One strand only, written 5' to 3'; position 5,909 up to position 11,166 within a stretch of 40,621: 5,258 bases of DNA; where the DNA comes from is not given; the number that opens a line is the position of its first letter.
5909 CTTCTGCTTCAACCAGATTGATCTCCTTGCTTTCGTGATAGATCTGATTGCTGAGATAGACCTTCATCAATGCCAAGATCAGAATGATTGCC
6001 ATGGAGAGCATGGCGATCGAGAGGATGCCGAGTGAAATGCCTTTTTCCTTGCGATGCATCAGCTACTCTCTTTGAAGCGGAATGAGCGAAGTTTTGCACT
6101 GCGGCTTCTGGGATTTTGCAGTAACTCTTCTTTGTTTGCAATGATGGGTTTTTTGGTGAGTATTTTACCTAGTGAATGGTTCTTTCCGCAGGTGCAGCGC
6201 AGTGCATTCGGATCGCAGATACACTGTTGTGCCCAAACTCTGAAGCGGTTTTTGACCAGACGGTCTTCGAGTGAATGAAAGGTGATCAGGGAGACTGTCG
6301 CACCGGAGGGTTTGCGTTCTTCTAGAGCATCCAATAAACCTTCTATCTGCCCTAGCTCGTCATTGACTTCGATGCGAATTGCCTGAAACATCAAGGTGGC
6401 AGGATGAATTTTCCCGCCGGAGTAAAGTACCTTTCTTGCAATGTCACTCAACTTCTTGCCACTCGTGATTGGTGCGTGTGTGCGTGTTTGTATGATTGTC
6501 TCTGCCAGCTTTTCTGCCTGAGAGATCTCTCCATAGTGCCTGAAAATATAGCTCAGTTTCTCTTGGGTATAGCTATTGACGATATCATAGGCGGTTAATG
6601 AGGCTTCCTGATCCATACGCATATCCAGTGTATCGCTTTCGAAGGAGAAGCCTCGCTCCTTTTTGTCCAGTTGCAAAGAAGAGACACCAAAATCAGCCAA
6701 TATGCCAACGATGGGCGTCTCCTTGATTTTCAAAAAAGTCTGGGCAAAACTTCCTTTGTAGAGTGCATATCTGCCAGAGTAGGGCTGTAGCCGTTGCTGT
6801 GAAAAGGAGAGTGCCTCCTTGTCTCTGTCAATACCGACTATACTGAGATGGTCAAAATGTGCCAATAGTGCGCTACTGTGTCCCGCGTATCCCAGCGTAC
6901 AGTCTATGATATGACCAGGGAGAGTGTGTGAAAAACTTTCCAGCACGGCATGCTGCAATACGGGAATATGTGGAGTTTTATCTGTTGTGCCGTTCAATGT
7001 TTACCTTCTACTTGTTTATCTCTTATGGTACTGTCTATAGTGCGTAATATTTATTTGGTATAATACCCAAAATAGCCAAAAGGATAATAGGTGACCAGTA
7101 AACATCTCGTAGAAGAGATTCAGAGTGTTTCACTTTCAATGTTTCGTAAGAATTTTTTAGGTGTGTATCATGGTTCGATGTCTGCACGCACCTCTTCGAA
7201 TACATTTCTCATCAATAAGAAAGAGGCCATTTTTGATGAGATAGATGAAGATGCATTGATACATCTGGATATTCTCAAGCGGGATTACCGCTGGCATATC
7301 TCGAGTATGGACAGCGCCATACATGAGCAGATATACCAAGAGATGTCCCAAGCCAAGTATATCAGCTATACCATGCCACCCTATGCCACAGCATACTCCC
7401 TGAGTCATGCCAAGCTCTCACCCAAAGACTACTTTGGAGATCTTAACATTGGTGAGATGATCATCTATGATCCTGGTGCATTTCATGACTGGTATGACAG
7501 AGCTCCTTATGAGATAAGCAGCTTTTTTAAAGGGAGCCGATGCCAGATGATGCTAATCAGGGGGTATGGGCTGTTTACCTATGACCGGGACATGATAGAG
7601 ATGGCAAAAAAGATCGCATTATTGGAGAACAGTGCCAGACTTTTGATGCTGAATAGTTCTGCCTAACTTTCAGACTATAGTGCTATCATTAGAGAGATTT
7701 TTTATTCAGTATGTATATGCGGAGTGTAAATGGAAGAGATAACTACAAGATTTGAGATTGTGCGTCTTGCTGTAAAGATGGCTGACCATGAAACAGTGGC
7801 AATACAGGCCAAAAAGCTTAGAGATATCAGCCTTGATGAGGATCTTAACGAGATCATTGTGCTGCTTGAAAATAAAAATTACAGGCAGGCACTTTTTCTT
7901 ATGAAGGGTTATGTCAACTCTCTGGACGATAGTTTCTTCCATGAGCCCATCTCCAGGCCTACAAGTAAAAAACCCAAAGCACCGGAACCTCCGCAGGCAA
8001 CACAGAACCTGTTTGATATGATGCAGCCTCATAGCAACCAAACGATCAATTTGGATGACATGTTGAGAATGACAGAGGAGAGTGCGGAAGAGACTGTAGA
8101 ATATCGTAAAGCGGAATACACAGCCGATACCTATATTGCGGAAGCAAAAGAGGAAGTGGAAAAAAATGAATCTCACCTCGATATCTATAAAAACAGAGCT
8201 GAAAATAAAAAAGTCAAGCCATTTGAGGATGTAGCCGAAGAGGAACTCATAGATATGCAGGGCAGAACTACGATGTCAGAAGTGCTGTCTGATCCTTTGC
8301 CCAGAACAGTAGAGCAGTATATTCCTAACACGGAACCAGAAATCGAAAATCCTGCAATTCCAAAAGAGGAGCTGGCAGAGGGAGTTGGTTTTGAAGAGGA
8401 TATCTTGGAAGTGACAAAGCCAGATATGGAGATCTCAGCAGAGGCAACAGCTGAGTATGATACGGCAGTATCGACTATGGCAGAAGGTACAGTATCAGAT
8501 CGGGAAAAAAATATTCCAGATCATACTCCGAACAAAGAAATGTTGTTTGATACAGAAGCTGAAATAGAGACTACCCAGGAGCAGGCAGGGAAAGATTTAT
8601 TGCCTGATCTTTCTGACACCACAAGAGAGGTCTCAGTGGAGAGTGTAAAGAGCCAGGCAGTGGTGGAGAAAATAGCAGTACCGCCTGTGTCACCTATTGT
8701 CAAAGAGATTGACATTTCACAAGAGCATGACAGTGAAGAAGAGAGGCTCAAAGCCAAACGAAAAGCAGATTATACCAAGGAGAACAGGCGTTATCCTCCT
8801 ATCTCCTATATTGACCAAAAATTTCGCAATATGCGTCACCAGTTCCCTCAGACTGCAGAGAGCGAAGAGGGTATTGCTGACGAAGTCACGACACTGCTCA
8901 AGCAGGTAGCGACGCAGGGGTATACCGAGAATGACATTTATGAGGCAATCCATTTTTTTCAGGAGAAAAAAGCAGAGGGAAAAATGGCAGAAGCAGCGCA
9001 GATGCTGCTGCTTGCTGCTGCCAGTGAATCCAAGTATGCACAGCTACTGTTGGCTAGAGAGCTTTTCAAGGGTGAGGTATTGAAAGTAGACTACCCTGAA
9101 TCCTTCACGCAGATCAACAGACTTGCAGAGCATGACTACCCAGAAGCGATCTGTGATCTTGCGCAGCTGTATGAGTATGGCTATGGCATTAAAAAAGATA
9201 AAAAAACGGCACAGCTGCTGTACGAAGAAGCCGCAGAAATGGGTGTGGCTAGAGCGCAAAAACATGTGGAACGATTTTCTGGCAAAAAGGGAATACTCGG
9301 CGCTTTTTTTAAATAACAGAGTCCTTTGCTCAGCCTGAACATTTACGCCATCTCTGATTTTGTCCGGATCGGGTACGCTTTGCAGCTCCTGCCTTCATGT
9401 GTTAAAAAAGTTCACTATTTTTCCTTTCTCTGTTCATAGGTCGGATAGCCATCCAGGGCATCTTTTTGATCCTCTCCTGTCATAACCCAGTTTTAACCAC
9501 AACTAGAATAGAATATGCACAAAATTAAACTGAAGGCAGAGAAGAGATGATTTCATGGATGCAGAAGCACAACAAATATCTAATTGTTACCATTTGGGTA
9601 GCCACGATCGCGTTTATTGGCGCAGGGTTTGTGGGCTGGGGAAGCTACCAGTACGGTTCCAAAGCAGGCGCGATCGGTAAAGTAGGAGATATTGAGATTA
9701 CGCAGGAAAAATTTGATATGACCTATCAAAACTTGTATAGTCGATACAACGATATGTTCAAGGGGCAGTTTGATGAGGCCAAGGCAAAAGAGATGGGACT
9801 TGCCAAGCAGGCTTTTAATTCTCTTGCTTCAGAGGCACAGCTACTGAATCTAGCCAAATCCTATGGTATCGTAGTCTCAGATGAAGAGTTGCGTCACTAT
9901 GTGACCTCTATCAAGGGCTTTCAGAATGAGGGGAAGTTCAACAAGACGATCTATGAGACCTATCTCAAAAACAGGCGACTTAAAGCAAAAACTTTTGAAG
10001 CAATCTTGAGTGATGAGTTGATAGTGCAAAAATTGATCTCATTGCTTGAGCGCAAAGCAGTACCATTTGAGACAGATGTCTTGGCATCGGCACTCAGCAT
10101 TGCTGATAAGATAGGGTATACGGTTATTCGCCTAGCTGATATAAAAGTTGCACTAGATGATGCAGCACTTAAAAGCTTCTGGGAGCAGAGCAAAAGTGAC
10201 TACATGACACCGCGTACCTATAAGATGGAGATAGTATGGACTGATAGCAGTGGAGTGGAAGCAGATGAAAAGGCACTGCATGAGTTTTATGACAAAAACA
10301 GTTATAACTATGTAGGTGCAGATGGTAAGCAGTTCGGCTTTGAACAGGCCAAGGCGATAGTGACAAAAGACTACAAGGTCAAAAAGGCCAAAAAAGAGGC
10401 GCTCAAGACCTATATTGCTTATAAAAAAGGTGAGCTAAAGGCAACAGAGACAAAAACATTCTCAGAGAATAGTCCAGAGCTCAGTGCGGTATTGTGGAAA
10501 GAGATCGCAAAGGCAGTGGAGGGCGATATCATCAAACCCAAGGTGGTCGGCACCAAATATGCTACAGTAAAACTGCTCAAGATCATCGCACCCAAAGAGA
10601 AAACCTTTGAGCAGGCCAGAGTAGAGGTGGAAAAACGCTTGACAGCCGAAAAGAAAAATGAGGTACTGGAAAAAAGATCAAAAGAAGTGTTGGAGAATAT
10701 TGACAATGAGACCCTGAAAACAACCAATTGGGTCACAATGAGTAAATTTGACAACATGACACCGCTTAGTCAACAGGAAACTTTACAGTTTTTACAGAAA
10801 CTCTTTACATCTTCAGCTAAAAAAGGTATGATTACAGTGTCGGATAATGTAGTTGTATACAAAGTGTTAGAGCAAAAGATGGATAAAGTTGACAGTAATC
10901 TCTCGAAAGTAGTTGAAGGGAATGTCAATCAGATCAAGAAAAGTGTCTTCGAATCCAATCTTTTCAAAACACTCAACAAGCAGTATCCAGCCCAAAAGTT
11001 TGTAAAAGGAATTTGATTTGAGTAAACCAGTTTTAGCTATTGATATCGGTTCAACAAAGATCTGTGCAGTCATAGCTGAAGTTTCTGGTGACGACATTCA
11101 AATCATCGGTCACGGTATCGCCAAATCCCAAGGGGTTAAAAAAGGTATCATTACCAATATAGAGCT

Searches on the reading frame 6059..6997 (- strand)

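Call 63: search_protein_families(library=pfam, proteins=[window:6059-6997:-], max_evalue=0.0001)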
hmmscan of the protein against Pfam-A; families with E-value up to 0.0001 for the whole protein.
window:6059-6997:- (312 aa): 1 family
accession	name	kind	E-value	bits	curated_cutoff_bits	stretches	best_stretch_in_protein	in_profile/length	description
PF01795.25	Methyltransf_5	-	4.6e-96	322.4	27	1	8-307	2-307/309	MraW methylase family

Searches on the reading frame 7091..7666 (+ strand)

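Call 63: search_protein_families(library=pfam, proteins=[window:7091-7666:+], max_evalue=0.0001)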
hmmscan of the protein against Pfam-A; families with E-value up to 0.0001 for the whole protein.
window:7091-7666:+ (191 aa): 1 family
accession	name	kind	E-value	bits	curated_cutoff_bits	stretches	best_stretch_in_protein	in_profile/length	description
PF00596.27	Aldolase_II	-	2.9e-22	79.9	22.2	1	8-185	1-182/183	Class II Aldolase and Adducin N-terminal domain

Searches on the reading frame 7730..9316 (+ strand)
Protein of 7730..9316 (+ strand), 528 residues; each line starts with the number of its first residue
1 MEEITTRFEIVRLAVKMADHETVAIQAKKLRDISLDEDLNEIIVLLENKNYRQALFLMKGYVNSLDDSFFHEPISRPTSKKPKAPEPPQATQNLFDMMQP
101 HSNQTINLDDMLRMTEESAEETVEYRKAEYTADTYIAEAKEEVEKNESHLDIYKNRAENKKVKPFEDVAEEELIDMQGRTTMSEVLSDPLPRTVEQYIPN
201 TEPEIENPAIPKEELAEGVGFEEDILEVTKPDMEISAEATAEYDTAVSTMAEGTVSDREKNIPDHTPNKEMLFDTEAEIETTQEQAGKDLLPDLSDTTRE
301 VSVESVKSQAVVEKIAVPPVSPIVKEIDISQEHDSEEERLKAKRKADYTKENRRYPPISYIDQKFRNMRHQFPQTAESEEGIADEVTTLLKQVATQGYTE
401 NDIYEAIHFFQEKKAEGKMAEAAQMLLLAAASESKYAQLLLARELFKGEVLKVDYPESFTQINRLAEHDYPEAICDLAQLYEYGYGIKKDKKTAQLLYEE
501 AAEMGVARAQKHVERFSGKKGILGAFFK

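Call 63: search_protein_families(library=pfam, proteins=[window:7730-9316:+], max_evalue=0.0001)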
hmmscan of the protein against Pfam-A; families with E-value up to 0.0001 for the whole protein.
window:7730-9316:+ (528 aa): 1 family
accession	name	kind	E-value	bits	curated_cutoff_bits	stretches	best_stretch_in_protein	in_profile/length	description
PF08238.18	Sel1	-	8.6e-08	32.9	30.7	1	471-505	1-35/36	Sel1 repeat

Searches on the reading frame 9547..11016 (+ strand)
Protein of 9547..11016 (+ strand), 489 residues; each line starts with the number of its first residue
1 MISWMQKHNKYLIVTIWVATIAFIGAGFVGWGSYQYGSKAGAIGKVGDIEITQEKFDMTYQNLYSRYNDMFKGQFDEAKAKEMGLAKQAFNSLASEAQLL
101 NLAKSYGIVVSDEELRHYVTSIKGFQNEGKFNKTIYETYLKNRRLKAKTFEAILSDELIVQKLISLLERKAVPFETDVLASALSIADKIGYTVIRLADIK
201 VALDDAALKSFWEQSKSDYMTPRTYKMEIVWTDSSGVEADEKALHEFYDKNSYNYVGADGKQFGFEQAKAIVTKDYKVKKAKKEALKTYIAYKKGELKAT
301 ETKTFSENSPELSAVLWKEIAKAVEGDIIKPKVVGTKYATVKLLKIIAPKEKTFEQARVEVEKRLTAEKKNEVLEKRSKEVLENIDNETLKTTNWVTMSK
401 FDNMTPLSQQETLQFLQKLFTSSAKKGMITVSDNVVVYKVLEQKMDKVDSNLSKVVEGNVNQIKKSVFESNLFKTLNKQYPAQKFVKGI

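Call 63: search_protein_families(library=pfam, proteins=[window:9547-11016:+], max_evalue=0.0001)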
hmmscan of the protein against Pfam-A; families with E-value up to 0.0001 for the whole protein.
window:9547-11016:+ (489 aa): 3 families
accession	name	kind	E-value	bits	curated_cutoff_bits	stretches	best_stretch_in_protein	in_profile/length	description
PF13624.11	SurA_N_3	-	6.3e-44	150.1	27.2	1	1-163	1-161/162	SurA-like N-terminal domain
PF13623.11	SurA_N_2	-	7.9e-25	87.9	28.5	1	6-140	5-145/145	SurA-like N-terminal domain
PF13145.12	Rotamase_2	-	6e-14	53.3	27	1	240-358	2-120/121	PPIC-type PPIASE domain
